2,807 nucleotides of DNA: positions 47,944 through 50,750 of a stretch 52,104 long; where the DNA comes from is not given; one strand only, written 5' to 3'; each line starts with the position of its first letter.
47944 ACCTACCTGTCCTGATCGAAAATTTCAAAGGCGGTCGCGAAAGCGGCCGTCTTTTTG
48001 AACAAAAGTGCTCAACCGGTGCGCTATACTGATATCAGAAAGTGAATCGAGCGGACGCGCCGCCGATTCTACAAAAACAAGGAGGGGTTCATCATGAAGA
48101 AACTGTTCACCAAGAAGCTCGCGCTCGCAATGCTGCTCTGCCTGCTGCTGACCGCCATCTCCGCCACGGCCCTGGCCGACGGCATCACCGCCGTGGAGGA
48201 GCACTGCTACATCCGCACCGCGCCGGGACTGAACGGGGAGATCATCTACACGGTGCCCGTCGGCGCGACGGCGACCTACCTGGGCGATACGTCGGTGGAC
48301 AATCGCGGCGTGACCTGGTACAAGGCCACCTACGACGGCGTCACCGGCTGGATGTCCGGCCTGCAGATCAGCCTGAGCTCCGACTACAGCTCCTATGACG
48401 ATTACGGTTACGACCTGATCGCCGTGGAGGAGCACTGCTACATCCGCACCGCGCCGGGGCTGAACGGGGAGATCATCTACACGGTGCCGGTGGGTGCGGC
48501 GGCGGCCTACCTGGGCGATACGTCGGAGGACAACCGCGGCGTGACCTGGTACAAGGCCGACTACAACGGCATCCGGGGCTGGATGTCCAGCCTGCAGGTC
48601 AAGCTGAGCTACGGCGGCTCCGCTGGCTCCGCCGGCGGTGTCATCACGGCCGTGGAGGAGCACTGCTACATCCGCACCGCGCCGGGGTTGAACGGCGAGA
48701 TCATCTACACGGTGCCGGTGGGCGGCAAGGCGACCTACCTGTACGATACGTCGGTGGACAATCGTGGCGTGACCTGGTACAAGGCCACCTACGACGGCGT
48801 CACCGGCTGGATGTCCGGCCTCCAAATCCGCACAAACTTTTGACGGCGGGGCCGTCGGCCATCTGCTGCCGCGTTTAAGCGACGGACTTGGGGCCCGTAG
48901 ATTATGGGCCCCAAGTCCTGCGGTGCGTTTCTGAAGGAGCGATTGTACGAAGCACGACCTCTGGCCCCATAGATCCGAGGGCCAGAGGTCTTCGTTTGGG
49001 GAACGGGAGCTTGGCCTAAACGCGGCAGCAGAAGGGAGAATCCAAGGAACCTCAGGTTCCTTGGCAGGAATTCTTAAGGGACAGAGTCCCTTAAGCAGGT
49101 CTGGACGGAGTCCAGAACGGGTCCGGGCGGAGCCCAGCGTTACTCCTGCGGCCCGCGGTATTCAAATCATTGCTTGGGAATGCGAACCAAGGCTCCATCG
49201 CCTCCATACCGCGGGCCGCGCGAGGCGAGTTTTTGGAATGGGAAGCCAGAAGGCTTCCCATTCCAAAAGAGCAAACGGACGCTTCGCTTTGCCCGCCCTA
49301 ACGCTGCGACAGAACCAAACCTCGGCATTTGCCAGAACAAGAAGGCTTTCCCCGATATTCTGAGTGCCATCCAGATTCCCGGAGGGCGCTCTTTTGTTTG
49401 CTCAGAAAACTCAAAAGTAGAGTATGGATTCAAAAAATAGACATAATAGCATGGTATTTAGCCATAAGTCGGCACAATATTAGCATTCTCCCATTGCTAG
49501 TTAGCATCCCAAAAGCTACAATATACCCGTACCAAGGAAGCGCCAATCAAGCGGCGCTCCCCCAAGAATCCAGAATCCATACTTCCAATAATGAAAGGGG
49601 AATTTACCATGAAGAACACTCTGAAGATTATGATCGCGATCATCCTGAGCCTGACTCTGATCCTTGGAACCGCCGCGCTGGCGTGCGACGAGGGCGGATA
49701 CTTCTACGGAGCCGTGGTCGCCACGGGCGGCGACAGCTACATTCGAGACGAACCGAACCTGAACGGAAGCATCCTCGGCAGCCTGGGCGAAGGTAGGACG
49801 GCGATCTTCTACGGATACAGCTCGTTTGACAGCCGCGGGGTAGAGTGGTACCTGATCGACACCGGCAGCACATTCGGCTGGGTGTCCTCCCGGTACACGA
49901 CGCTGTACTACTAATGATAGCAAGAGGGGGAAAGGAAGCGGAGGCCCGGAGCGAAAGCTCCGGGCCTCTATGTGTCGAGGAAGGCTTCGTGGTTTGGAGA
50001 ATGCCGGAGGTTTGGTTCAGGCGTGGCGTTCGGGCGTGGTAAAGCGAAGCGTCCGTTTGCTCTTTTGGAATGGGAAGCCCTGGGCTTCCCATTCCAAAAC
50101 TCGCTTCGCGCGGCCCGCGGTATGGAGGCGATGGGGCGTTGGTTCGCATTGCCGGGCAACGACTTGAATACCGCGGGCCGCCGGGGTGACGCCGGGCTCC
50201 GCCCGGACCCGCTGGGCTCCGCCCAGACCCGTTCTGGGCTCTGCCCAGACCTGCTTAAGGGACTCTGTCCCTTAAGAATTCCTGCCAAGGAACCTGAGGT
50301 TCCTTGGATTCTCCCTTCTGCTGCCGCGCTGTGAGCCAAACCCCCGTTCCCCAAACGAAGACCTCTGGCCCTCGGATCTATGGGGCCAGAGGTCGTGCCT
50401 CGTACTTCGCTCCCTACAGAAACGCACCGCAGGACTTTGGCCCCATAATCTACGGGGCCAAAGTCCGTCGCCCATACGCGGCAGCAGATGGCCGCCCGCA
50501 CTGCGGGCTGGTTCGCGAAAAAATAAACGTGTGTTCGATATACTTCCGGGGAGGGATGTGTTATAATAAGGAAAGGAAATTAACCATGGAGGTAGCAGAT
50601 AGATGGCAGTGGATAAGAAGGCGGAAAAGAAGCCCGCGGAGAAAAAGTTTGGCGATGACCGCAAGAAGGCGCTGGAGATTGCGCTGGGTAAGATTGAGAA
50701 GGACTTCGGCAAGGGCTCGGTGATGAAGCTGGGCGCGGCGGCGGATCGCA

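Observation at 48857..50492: Two ~480-500 nt element copies in inverted orientation bracket a lower-GC, single-gene SH3b cassette next to recA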

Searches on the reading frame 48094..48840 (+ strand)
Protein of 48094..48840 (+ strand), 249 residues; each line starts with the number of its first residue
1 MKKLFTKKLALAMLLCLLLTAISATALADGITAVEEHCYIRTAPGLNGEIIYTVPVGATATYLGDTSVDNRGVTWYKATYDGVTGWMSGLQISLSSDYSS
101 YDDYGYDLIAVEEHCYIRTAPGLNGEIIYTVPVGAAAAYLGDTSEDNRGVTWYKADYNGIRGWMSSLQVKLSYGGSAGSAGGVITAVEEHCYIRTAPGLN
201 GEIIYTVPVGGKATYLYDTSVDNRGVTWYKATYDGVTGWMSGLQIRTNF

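Call 32: search_protein_families(library=pfam, proteins=[window:48094-48840:+], max_evalue=0.01)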
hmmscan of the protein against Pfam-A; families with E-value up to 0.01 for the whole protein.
window:48094-48840:+ (249 aa): 3 families
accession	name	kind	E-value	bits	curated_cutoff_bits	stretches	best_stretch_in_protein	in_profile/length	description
PF08239.17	SH3_3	-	5.4e-33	113.4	27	3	39-89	4-50/54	Bacterial SH3 domain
PF07532.17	Big_4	-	1.2e-05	25.2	22.1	0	205-234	14-43/59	Bacterial Ig-like domain (group 4)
PF06347.19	SH3_4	-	9.5e-05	22.5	24.1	0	67-88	28-50/56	Bacterial SH3 domain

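Call 66: find_homologous_proteins(query=window:48094-48840:+, max_evalue=1e-20)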
Query window:48094-48840:+ (249 aa): 67 proteins with E <= 1e-20 among 8000 candidates.
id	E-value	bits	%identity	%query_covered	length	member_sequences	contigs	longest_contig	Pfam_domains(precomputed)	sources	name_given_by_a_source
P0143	1.2e-162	558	100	100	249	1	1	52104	PF07532.18,PF08239.18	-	-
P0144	4.3e-108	379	71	100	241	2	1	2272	PF08239.18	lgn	-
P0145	1.1e-84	302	75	69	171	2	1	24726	PF08239.18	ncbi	-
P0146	6.4e-71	257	44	98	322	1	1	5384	PF06347.20,PF08239.18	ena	-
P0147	5.1e-69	251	68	69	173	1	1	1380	PF08239.18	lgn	-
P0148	3.3e-67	245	65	69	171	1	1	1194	PF08239.18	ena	-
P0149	8.5e-62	227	37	94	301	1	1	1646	PF06347.20,PF08239.18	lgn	-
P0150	5.1e-59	218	40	85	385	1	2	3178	PF13457.13,PF06347.20,PF08239.18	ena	-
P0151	1.1e-58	217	41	81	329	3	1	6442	PF06347.20,PF08239.18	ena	-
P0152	1.6e-57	213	39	97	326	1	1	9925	PF13457.13,PF06347.20,PF07653.24,PF08239.18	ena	-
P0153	1.3e-55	207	36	93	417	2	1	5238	PF06347.20,PF08239.18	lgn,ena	-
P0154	2.9e-49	186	36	96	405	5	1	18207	PF13457.13,PF06347.20,PF08239.18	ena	-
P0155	9.6e-46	175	33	88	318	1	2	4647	PF06347.20,PF08239.18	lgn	-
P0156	1.4e-42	164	40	87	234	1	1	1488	PF13457.13,PF06347.20,PF07653.24,PF08239.18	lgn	-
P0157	7.4e-42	162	39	90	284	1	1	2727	PF06347.20,PF08239.18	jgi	-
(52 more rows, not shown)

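Call 67: find_encoding_contigs(protein=P0144, flank=10000, max_places=4)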
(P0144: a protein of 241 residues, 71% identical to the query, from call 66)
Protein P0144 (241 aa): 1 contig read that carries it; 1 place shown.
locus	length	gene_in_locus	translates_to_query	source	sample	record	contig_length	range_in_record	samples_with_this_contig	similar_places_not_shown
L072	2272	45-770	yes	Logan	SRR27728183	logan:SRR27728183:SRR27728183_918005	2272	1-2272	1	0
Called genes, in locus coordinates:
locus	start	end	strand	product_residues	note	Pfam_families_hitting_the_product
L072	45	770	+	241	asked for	PF08239:SH3_3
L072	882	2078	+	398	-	-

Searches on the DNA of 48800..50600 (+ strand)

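Call 29: search_rna_families(source=window, start=48800, end=50600, threshold=evalue, max_evalue=10)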
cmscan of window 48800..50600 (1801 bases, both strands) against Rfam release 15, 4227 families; matches with E-value up to 10: 12.
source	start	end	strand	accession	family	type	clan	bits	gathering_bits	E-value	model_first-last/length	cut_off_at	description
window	49144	49267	+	RF02829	Scr4115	Gene; sRNA;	-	26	58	1.2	1-109/109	no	Streptomyces RNA 4115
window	48878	48961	-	RF01409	STnc250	Gene; sRNA;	-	23.7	42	0.071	1-94/94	no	STnc250 Hfq binding RNA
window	50432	50466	-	RF04076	mir-H11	Gene; miRNA;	-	20.6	70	1.5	16-57/72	no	mir-H11 microRNA precursor family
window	49212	49296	-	RF03243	mir-2731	Gene; miRNA;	-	19.8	80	0.7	1-91/91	no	mir-2731 microRNA precursor family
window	49209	49299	+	RF04123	mir-3127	Gene; miRNA;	-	19.4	82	4.4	1-87/87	no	mir-3127 microRNA precursor family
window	50432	50466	+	RF04076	mir-H11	Gene; miRNA;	-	19.2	70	3.5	16-57/72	no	mir-H11 microRNA precursor family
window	49230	49267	+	RF03243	mir-2731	Gene; miRNA;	-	18.9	80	1.3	26-65/91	no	mir-2731 microRNA precursor family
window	48883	48919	+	RF00741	mir-378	Gene; miRNA;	-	16.8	80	5.2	1-66/66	no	mir-378 microRNA precursor family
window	49105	49138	-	RF03289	mir-1205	Gene; miRNA;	-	15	75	9.8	1-63/63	no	mir-1205 microRNA precursor family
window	49636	49686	+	RF02044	CDKN2B-AS_2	Gene; lncRNA;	-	14.5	50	5.5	1-46/46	no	CDKN2B antisense RNA 1 convserved region 2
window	50071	50091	+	RF00371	sroE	Gene; sRNA;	-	13.8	51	9.6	10-30/92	no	sroE RNA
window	50183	50259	+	RF01151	snoU82P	Gene; snRNA; snoRNA; CD-box;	-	11.7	42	7.1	1-55/55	no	Small nucleolar RNA U82P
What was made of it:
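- On Any Rfam RNA family: Only sub-threshold chance matches appear in 48800-50600 (call 29).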

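Call 57: search_dna_similar(query=window:48844-50512:+, collection=plasmids, mode=distant, max_rows=10)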
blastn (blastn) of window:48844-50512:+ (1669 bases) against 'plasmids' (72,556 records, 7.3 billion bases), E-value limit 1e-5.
No match.

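Call 58: search_dna_similar(query=window:48844-50512:+, collection=phages, mode=distant, max_rows=10)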
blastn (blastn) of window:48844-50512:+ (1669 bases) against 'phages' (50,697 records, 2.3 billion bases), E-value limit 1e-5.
No match.

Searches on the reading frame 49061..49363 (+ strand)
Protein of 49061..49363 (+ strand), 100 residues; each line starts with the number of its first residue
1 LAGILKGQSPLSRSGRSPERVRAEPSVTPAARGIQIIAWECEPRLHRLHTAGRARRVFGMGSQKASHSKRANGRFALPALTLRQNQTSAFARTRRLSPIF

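Call 89: search_protein_families(library=pfam, proteins=[window:49061-49363:+], max_evalue=0.1)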
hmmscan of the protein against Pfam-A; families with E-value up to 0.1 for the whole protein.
window:49061-49363:+ (100 aa): 0 families

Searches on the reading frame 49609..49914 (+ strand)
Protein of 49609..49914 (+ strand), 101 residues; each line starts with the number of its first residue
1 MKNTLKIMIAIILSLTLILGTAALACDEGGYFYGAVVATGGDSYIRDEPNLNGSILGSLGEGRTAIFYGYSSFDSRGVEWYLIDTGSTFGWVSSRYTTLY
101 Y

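Call 14: find_encoding_contigs(protein=window:49609-49914:+, flank=10000, max_places=10)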
Protein window:49609-49914:+ (101 aa): no gene with exactly this product is on record in the collection.

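Call 32: search_protein_families(library=pfam, proteins=[window:49609-49911:+], max_evalue=0.01)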
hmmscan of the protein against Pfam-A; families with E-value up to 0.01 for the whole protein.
window:49609-49911:+ (101 aa): 1 family
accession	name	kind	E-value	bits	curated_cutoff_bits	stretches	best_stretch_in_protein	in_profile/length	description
PF08239.17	SH3_3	-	1.3e-05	25.7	27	1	44-97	4-53/54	Bacterial SH3 domain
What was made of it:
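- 49609..49914 (+): Single-domain secreted SH3b gene (101 aa), a paralogue of the repeats in the gene at 47113-47958. Pfam SH3_3, E=1.3e-5, 25.7 bits against a 27-bit cut-off (call 32).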

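Call 35: find_homologous_proteins(query=window:49609-49911:+, max_evalue=0.001)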
Query window:49609-49911:+ (101 aa): 8 proteins with E <= 0.001 among 19 candidates.
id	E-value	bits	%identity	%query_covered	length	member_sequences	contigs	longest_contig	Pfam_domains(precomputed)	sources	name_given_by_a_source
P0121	6.0e-59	214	98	100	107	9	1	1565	PF08239.18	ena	-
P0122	2.6e-31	126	56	71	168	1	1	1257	PF06347.20,PF08239.18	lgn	-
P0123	1.8e-29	120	55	66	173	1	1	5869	PF08239.18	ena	-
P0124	1.8e-28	117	62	67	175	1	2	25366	PF08239.18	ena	-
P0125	2.1e-25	107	44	99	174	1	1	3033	PF06347.20,PF08239.18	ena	-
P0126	8.5e-25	105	57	99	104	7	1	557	-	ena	-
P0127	2.9e-10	58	47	95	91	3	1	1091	PF08239.18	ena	-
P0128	2.4e-7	49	40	95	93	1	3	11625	-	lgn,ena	-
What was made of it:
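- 49609..49914 (+): Homologues P0121 (98%) and P0126 (57%) (call 35).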

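Call 36: find_encoding_contigs(protein=P0121, flank=10000, max_places=10)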
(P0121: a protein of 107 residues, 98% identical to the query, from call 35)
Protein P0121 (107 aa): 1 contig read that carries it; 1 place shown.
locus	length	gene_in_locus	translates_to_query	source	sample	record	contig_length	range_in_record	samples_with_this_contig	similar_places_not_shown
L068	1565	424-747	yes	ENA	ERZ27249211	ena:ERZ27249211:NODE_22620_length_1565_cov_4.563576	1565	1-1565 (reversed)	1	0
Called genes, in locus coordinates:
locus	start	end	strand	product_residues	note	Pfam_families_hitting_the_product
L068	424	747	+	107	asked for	PF08239:SH3_3 (weak)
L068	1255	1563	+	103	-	?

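Call 37: list_cluster_members(proteins=[P0121, P0126])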
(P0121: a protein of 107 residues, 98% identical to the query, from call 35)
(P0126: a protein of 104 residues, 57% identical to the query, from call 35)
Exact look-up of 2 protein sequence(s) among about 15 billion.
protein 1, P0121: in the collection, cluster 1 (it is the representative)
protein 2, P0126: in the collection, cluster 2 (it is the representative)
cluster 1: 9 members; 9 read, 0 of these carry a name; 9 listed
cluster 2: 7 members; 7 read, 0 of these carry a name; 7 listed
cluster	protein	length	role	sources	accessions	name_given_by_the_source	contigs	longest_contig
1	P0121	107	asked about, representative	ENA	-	-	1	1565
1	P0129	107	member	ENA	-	-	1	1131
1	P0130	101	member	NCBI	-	-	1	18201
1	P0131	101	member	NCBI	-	-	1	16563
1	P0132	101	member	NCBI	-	-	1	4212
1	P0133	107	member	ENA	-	-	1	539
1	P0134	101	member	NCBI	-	-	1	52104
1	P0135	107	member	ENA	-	-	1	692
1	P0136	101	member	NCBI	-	-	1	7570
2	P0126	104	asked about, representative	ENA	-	-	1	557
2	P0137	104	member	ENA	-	-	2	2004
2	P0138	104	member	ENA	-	-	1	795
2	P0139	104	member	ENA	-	-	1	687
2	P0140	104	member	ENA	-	-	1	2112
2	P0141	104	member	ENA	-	-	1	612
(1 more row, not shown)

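Call 38: find_encoding_contigs(protein=P0130, flank=10000, max_places=6)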
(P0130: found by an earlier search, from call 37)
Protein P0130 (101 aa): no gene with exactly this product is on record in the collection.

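Call 39: find_encoding_contigs(protein=P0131, flank=10000, max_places=6)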
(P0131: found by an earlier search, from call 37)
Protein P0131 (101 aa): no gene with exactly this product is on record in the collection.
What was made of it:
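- Tried and rejected: The NCBI contigs that carry the same SH3b gene (P0130 and P0131 tried) could not be retrieved (calls 38, 39).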

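Call 44: find_encoding_contigs(protein=P0140, flank=10000, max_places=6)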
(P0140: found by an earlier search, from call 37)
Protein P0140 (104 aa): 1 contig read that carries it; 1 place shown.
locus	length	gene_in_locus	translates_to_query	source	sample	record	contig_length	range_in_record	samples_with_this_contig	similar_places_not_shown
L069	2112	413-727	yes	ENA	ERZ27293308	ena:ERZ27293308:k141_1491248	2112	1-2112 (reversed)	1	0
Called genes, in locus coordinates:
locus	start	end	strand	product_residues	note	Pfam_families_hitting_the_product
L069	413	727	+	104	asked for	-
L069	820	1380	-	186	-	PF00484:Pro_CA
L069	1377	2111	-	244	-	?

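Call 69: find_encoding_contigs(protein=P0129, flank=10000, max_places=4)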
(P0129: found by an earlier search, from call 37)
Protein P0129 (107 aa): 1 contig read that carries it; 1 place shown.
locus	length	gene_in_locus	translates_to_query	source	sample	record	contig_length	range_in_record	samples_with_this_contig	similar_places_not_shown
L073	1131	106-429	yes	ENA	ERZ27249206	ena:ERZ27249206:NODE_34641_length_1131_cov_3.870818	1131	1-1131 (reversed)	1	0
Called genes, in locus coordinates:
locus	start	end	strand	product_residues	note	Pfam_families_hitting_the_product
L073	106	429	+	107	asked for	PF08239:SH3_3 (faint)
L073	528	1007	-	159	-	-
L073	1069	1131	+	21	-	?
